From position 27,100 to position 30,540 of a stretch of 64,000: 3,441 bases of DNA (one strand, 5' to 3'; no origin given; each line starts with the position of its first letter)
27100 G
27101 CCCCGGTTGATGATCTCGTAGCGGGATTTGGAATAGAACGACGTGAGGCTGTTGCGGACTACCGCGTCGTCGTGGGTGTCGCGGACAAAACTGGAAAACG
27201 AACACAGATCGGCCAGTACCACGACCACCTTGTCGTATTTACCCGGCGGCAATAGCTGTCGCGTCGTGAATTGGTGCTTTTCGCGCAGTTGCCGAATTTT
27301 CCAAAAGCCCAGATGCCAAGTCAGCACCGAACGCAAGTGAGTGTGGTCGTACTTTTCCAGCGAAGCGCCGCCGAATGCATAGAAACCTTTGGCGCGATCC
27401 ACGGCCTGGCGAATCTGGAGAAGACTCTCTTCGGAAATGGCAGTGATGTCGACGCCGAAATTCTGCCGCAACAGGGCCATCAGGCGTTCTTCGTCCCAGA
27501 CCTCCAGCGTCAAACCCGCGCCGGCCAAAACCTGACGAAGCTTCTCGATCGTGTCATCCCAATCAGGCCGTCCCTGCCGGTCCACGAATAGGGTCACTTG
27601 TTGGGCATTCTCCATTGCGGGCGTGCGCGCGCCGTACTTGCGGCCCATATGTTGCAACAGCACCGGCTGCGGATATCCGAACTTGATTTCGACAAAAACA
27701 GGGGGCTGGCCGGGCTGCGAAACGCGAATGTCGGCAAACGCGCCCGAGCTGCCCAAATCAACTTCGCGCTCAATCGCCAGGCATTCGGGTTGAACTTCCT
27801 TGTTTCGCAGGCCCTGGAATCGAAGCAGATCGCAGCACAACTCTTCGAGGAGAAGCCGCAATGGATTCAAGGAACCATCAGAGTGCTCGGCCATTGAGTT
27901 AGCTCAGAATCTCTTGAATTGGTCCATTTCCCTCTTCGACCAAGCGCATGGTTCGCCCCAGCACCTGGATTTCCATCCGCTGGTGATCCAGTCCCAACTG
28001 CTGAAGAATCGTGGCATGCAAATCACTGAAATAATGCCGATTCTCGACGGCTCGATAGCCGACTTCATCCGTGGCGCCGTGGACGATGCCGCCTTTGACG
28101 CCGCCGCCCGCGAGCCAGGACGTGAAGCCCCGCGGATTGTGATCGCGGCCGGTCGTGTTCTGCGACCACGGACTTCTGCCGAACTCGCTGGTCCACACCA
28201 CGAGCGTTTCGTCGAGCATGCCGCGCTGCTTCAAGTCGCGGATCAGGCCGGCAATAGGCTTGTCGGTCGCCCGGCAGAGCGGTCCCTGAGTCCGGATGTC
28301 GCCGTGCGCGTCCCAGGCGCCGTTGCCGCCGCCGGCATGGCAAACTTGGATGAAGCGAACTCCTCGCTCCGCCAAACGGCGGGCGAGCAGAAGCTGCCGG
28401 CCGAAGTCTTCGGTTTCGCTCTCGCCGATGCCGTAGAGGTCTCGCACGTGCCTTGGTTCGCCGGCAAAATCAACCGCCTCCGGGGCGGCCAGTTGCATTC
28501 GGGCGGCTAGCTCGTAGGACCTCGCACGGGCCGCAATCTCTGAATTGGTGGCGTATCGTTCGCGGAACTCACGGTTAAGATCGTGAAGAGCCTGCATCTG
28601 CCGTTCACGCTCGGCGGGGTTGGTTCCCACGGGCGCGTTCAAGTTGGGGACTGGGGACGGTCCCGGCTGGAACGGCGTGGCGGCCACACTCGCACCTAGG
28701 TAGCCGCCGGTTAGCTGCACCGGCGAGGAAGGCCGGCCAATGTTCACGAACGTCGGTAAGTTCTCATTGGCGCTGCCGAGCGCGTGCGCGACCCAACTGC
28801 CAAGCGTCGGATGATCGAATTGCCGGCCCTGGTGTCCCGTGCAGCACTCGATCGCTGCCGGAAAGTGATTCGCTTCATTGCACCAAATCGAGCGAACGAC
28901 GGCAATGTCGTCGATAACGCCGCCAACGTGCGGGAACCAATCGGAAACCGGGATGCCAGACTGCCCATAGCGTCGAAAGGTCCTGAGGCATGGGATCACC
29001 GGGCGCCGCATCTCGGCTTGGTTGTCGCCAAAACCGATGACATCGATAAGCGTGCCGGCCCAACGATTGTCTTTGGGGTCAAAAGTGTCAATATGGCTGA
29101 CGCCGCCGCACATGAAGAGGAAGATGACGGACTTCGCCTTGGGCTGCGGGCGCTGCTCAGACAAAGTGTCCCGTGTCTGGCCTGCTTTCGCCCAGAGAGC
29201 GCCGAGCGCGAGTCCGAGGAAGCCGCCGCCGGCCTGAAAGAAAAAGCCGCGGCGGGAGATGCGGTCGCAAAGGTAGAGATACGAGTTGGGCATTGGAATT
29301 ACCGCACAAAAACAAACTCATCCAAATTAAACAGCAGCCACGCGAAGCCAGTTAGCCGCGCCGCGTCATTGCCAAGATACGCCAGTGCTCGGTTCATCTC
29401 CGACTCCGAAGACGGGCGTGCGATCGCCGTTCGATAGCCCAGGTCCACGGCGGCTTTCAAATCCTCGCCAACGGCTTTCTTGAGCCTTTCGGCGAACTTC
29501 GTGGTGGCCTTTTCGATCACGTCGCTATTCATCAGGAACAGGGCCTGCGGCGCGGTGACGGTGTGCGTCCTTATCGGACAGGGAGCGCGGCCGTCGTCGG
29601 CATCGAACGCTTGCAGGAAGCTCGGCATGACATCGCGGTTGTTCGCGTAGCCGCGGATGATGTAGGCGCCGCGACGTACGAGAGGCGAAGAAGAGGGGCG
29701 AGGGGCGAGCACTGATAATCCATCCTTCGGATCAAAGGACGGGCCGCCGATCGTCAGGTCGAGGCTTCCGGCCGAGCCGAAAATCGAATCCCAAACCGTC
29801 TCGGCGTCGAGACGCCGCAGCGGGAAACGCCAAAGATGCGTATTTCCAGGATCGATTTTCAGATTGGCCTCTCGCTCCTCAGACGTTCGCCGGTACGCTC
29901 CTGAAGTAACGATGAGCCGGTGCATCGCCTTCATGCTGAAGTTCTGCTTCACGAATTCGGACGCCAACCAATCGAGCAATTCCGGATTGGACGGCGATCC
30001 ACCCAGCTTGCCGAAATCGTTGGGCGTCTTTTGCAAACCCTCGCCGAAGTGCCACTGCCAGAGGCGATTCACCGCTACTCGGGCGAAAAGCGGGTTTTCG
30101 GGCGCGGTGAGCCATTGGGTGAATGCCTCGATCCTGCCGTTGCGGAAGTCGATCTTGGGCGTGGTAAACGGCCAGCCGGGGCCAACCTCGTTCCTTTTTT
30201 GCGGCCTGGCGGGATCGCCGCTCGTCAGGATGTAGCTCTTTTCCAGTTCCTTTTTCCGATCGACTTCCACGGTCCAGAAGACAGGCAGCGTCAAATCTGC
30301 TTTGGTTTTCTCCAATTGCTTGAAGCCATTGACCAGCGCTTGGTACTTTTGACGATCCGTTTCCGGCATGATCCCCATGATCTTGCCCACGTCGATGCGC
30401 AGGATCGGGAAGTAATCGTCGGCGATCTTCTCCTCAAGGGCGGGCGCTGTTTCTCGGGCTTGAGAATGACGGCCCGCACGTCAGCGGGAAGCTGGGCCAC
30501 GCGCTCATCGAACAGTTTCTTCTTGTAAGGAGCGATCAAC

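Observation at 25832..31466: Tightly packed minus-strand string: DUF1549/1553, DUF1501, class III cyclase with nuclease-like N-domain, SAM methyltransferase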

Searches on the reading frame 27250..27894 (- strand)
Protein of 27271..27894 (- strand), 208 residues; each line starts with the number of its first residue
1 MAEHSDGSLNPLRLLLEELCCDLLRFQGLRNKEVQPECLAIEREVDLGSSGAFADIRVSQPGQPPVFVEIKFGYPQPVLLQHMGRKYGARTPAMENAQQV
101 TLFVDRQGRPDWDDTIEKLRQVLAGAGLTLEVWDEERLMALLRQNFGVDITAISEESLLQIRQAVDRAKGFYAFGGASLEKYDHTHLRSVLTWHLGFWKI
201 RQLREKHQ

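Call 8: search_protein_families(library=pfam, proteins=[window:27271-27894:-], max_evalue=10)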
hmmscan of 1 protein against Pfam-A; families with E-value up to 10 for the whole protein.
seq(208 aa): 3 families
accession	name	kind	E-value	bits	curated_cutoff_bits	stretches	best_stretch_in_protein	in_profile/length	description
PF06969.22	HemN_C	-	0.0065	16.9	24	1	135-167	8-40/67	HemN C-terminal domain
PF03190.21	Thioredox_DsbH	-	0.053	13.9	27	1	91-146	65-121/163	Protein of unknown function, DUF255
PF16114.10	Citrate_bind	-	0.18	11.7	26.8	1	96-140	125-168/177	ATP citrate lyase citrate-binding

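Call 27: search_protein_representatives(protein=window:27280-27894:-)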
Query: 205 residues. Proteins with E-value up to 0.001 (for the whole library): 208; up to 1e-10: 132; up to 1e-30: 39. The best 150 are listed.
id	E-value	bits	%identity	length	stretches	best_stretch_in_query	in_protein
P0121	1.7e-54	201.1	50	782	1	8-205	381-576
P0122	9.0e-48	179.2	45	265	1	6-205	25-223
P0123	2.9e-47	177.5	47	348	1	11-204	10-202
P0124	1.1e-46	175.6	45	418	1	8-205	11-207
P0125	7.3e-46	172.9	45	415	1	6-205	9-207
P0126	2.2e-45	171.4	45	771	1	4-203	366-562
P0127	3.3e-45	170.8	45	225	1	4-203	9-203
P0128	1.1e-43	165.8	47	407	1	5-205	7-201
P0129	1.1e-42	162.5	44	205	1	3-193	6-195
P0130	2.0e-42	161.7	46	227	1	11-205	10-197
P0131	2.7e-42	161.3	48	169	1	43-205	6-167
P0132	5.2e-41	157.1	43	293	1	5-205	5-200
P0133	1.5e-40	155.6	40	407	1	7-204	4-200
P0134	1.1e-39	152.8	47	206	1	34-204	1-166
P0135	5.6e-39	150.5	44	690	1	10-204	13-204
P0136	3.6e-38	147.8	40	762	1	4-205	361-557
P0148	8.8e-34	133.5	41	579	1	6-204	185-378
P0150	4.8e-33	131.1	37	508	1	11-204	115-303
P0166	8.6e-29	117.2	39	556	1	12-204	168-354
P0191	4.8e-22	95.2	33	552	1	8-202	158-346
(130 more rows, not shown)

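Call 28: search_protein_families(library=pfam, proteins=[P0121, P0126, P0136, P0135, P0148, P0150, P0166, P0191], max_evalue=0.001)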
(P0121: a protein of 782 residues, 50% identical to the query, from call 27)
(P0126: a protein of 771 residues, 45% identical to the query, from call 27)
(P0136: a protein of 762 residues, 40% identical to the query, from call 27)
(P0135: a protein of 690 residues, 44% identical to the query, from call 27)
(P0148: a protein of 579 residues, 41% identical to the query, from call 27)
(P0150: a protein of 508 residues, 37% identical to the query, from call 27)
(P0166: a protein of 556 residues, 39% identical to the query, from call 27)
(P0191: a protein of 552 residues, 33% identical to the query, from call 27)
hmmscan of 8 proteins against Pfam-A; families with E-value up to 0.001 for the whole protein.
P0121 (782 aa): 3 families
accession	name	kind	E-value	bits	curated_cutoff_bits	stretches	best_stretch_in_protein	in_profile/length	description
PF00069.31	Pkinase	-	2.3e-49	168.6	31.7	1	62-313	1-255/263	Protein kinase domain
PF07714.23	PK_Tyr_Ser-Thr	-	7.5e-33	114.4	23.1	1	65-312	4-251/258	Protein tyrosine and serine/threonine kinase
PF01636.29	APH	-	3.2e-05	24.2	23.2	0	87-179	22-110/239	Phosphotransferase enzyme family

P0126 (771 aa): 2 families
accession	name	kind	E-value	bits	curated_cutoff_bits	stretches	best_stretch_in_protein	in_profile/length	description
PF00069.31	Pkinase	-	6.9e-46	157.2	31.7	1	40-300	1-258/263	Protein kinase domain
PF07714.23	PK_Tyr_Ser-Thr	-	2.3e-27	96.4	23.1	1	42-293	3-249/258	Protein tyrosine and serine/threonine kinase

P0136 (762 aa): 4 families
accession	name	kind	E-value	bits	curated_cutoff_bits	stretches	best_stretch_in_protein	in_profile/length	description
PF00069.31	Pkinase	-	3.6e-45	154.9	31.7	1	42-299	1-253/263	Protein kinase domain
PF07714.23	PK_Tyr_Ser-Thr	-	5.2e-24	85.4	23.1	1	45-299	4-250/258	Protein tyrosine and serine/threonine kinase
PF06293.20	Kdo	-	8.5e-06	25.8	21.3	1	91-193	61-166/207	Lipopolysaccharide kinase (Kdo/WaaP) family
PF03109.22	ABC1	-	1e-05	25.2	22.9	1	116-197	142-215/244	ABC1 atypical kinase-like domain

P0135 (690 aa): 5 families
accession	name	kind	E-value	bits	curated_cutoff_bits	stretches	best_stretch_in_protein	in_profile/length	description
PF00069.31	Pkinase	-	2.9e-44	151.9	31.7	1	433-677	1-257/263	Protein kinase domain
PF07714.23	PK_Tyr_Ser-Thr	-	4.4e-33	115.1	23.1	1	438-678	6-255/258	Protein tyrosine and serine/threonine kinase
PF00211.25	Guanylate_cyc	-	9.6e-07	29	21.9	1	218-394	5-171/183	Adenylate and Guanylate cyclase catalytic domain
PF03109.22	ABC1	-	0.00012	21.8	22.9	0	538-577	176-215/244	ABC1 atypical kinase-like domain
PF01636.29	APH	-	0.00063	20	23.2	0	442-578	66-199/239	Phosphotransferase enzyme family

P0148 (579 aa): 2 families
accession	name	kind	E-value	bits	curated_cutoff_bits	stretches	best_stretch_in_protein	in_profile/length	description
PF13676.11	TIR_2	-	5.1e-22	79.1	28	1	5-125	1-120/122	TIR domain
PF01582.25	TIR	-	1.6e-05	25.2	21.3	1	6-92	5-96/179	TIR domain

P0150 (508 aa): 3 families
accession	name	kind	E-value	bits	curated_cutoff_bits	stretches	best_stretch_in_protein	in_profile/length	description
PF00498.31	FHA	-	6.7e-17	62.1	20.7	1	11-73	2-67/67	FHA domain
PF16697.10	Yop-YscD_cpl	-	4.6e-13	49.7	33.2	1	7-82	16-93/94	Inner membrane component of T3SS, cytoplasmic domain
PF00211.25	Guanylate_cyc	-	2.5e-08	34.2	21.9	1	316-503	3-180/183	Adenylate and Guanylate cyclase catalytic domain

P0166 (556 aa): 5 families
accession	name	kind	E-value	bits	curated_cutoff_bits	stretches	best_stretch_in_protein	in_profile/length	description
PF13676.11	TIR_2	-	1e-22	81.3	28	1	4-112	1-109/122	TIR domain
PF08937.16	ThsB_TIR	-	1.4e-05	25.8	21.2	1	44-92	49-97/100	Thoeris protein ThsB, TIR-like domain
PF01582.25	TIR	-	4.4e-05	23.8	21.3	1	5-83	5-85/179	TIR domain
PF10137.14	CAP12-PCTIR_TIR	-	7.3e-05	23.2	24.7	1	4-72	2-70/119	CAP12/Pycsar effector protein, TIR domain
PF00211.25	Guanylate_cyc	-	9.3e-05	22.5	21.9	1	365-537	2-164/183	Adenylate and Guanylate cyclase catalytic domain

P0191 (552 aa): 3 families
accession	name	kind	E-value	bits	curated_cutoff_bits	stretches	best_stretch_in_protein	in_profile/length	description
PF13676.11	TIR_2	-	8e-24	84.9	28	1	5-117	2-121/122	TIR domain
PF00211.25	Guanylate_cyc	-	5.5e-05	23.3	21.9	1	360-545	4-179/183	Adenylate and Guanylate cyclase catalytic domain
PF01582.25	TIR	-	0.00017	21.9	21.3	1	12-80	14-82/179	TIR domain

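Call 35: predict_structure(alignment_id=A3)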
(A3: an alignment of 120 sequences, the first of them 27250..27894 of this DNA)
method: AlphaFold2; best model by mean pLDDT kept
length: 215 residues; sequences in the alignment: 120
mean_pLDDT: 92.0   pTM: 0.85
mean pLDDT of the five models: 92.0, 91.1, 91.0, 90.9, 89.6
residues with pLDDT >= 90: 182; 70-90: 24; 50-70: 4; < 50: 5
segments of 3 or more residues with pLDDT < 50: 1-5
pLDDT, mean of each block of 10 residues (from residue 1): 50 91 90 85 95 96 96 94 97 96 93 97 97 96 95 90 96 95 95 94 95 91
secondary structure, 60 per line:
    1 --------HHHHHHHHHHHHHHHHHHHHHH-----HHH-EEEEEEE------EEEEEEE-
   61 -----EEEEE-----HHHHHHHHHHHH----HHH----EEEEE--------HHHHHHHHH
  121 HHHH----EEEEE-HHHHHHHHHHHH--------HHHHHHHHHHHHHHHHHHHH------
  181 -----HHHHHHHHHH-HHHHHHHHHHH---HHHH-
elements in order: H9-30 E40-46 E53-59 E66-70 H76-87 E99-103 H112-124 E129-133 H135-146 H155-174 H186-195 H197-207 H211-214

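Call 70: find_encoding_contigs(protein=P0393, flank=6000, max_places=2)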
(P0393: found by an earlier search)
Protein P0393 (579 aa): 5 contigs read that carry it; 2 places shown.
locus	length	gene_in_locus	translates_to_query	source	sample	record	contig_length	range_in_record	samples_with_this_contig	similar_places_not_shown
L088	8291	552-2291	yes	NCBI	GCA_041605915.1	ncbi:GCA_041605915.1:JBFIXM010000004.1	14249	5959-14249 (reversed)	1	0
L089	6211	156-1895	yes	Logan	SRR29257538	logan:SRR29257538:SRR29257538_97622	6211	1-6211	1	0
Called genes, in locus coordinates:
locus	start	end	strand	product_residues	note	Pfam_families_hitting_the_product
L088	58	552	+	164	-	PF10882:bPH_5 (weak)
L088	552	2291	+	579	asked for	PF01582:TIR (faint), PF13676:TIR_2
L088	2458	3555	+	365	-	PF08308:PEGA (weak)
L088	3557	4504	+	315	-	-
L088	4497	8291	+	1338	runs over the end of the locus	PF13432:TPR_16 (weak), PF14559:TPR_19 (weak), PF13432:TPR_16 (weak), PF14559:TPR_19 (weak), PF13424:TPR_12 (weak), PF13432:TPR_16 (weak), PF13424:TPR_12 (weak), PF13432:TPR_16 (weak), +22 more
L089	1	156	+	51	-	?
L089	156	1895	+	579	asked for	PF01582:TIR (faint), PF13676:TIR_2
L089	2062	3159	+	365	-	PF08308:PEGA (weak)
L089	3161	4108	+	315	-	-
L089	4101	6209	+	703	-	?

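Call 77: fold_search(model_id=the predicted structure, library=pdb)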
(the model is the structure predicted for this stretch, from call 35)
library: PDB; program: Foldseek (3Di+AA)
matches with E <= 10: 1061; with E <= 0.001: 0
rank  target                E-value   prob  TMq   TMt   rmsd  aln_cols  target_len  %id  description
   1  4dap                  2.5e-03  1.00  0.30  0.28   5.6       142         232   11  The structure of Escherichia coli SfsA (released 2013-08-14)
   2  8umt_E                1.6e-02  0.44  0.24  0.18  12.1       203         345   15  Atomic model of the human CTF18-RFC-PCNA binary complex in the three-subunit binding state (state 2) (released 2024-05-08)
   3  8w2r_A                3.5e-02  0.16  0.16  0.15  14.4       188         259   14  HIV-1 P5-IN intasome core (released 2024-04-17)
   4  5us8_A                4.2e-02  0.25  0.20  0.12  16.1       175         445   11  2.15 Angstrom Resolution Crystal Structure of Argininosuccinate Synthase from Bordetella pertussis (released 2017-03-01)
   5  7stb_E                4.7e-02  0.21  0.21  0.15  12.1       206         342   12  Closed state of Rad24-RFC:9-1-1 bound to a 5' ss/dsDNA junction (released 2022-03-23)
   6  8q3k_E                6.3e-02  0.92  0.39  0.41  11.3       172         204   11  The open state of the ASFV apo-RNA polymerase (released 2024-02-14)
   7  2vld_A                6.3e-02  0.90  0.28  0.27   5.6       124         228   14  crystal structure of a repair endonuclease from Pyrococcus abyssi (released 2009-05-19)
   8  3dnx                  7.1e-02  0.75  0.21  0.29   8.5       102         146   13  SPO1766 protein of unknown function from Silicibacter pomeroyi. (released 2008-09-02)
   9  8em1_A                7.1e-02  0.63  0.28  0.15   6.7       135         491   16  Type IIS Restriction Endonuclease PaqCI, DNA Unbound (released 2023-03-22)
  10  8w2r_I                7.1e-02  0.12  0.16  0.15  14.3       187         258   13  HIV-1 P5-IN intasome core (released 2024-04-17)
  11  8w09_A                7.9e-02  0.12  0.16  0.15  14.5       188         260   14  HIV-1 wild-type intasome core (released 2024-04-17)
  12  3rqt                  8.4e-02  0.15  0.19  0.12  17.3       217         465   10  1.5 Angstrom Crystal Structure of the Complex of Ligand Binding Component of ABC-type Import System from Staphylococcus  (released 2011-05-11)
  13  9q50_A                8.9e-02  0.14  0.17  0.17  15.3       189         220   14  AK01 integrase inhibitor bound to Wild-type HIV-1 intasome (released 2026-01-14)
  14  8fnp_A                1.0e-01  0.14  0.17  0.15  15.2       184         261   12  Structure of E138K/G140S/Q148H HIV-1 intasome with Dolutegravir bound (released 2023-08-09)
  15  4xjt                  1.1e-01  0.92  0.23  0.21   4.1        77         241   13  Human CD38 complexed with inhibitor 2 [4-[(2,6-dimethylbenzyl)amino]-2-methylquinoline-8-carboxamide] (released 2015-08-26)
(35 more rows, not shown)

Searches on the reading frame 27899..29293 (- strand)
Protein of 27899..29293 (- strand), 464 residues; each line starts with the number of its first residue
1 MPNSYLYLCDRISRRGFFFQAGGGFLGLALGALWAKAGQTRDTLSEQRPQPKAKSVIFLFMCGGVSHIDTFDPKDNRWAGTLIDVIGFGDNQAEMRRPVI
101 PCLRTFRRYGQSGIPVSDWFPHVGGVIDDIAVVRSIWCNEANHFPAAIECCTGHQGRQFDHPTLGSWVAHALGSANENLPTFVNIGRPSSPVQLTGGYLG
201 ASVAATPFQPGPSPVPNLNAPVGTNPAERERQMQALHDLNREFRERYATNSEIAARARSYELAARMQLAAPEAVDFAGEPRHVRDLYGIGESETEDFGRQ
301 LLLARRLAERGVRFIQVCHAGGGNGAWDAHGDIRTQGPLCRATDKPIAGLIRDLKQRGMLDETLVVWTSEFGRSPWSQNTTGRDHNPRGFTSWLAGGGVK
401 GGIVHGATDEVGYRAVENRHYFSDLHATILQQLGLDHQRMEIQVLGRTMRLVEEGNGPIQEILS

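Call 4: search_protein_families(library=pfam, proteins=[window:27899-29293:-], max_evalue=0.1)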
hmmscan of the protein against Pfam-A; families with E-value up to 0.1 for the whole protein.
window:27899-29293:- (464 aa): 1 family
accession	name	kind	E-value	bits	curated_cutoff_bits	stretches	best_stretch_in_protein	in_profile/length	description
PF07394.17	DUF1501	-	1.4e-129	433.1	27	1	53-463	1-390/390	Protein of unknown function (DUF1501)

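Call 5: search_protein_families(library=ncbifam, proteins=[window:27899-29293:-], max_evalue=0.1)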
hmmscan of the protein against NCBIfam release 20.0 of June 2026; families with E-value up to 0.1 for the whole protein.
window:27899-29293:- (464 aa): 0 families

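Call 7: search_protein_families(library=padloc, proteins=[window:27899-29293:-], max_evalue=1)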
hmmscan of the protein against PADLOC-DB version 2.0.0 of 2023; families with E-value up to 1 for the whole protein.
window:27899-29293:- (464 aa): 0 families

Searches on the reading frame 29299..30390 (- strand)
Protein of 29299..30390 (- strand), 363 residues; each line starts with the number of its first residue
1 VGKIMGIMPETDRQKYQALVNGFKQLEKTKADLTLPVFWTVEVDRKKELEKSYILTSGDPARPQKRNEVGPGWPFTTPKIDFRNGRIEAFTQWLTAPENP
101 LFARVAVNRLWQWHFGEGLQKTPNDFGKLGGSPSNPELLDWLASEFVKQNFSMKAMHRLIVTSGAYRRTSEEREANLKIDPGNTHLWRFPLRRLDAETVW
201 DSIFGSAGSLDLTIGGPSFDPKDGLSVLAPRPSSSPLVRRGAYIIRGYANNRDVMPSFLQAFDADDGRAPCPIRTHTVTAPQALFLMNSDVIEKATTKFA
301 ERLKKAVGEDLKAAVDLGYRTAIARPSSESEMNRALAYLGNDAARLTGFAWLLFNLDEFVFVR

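Call 4: search_protein_families(library=pfam, proteins=[window:29299-30390:-], max_evalue=0.1)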
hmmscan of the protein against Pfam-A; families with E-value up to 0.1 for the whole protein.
window:29299-30390:- (363 aa): 1 family
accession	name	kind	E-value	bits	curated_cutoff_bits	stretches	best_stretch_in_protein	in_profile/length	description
PF07587.16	PSD1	-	8e-78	261.6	28.5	1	89-338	4-243/244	Protein of unknown function (DUF1553)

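Call 5: search_protein_families(library=ncbifam, proteins=[window:29299-30390:-], max_evalue=0.1)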
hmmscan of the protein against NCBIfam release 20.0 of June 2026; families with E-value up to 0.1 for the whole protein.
window:29299-30390:- (363 aa): 0 families
